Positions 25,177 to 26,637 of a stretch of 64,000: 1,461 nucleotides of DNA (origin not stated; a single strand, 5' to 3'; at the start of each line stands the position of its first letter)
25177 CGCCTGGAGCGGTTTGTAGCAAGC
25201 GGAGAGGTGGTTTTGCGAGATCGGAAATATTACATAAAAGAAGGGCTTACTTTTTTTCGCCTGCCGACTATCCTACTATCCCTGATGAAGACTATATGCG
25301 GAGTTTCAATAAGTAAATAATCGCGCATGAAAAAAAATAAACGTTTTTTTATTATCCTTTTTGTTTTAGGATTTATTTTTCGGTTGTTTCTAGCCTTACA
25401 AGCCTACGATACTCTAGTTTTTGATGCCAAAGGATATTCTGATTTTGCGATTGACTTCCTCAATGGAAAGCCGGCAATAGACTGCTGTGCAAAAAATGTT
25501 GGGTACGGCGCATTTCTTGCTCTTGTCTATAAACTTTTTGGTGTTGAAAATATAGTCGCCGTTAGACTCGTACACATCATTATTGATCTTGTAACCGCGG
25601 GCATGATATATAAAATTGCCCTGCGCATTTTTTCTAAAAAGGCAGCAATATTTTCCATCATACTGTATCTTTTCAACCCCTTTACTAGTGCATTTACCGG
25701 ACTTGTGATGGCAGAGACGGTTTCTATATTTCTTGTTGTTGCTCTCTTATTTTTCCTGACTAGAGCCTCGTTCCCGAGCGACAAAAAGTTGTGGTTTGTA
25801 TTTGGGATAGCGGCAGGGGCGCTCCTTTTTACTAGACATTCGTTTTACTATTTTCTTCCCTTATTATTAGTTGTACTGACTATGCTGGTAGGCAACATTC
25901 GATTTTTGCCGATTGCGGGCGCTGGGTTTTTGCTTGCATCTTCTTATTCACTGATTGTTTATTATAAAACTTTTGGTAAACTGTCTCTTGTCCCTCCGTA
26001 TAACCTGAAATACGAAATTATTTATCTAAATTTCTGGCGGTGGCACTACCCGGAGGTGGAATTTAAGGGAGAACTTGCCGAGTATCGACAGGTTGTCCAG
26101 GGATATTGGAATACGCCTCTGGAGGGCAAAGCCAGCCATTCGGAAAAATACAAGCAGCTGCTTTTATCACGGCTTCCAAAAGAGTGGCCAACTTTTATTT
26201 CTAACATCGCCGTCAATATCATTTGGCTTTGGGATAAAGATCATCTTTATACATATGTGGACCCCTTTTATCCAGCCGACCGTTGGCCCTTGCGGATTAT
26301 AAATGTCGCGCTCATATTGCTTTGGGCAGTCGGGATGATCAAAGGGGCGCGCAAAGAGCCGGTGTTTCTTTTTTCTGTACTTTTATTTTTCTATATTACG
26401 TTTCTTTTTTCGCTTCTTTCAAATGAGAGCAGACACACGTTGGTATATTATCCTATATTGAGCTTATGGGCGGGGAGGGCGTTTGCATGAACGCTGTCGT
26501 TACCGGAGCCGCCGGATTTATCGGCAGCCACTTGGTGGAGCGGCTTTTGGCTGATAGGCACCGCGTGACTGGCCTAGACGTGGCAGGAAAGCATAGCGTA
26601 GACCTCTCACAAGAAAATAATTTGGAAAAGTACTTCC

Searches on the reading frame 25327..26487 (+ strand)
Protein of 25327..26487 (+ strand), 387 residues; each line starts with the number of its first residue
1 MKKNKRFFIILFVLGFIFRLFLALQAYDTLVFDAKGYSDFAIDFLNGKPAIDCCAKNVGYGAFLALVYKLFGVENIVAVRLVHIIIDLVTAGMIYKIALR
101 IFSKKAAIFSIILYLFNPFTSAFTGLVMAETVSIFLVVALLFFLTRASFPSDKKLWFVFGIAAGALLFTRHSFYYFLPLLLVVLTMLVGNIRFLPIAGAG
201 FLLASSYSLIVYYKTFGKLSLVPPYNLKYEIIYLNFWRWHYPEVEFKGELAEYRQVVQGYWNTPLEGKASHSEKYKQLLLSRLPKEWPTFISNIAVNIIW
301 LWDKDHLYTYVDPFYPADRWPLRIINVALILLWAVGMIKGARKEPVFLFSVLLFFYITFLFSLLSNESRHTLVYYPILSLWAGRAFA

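Call 74: search_protein_families(library=pfam, proteins=[window:25327-26487:+], max_evalue=0.001)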
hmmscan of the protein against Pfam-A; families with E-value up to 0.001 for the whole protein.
window:25327-26487:+ (387 aa): 1 family
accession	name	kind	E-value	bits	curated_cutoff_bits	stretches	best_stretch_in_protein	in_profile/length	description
PF13231.12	PMT_2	-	3.1e-12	47.4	26.1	1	62-185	8-131/160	Dolichyl-phosphate-mannose-protein mannosyltransferase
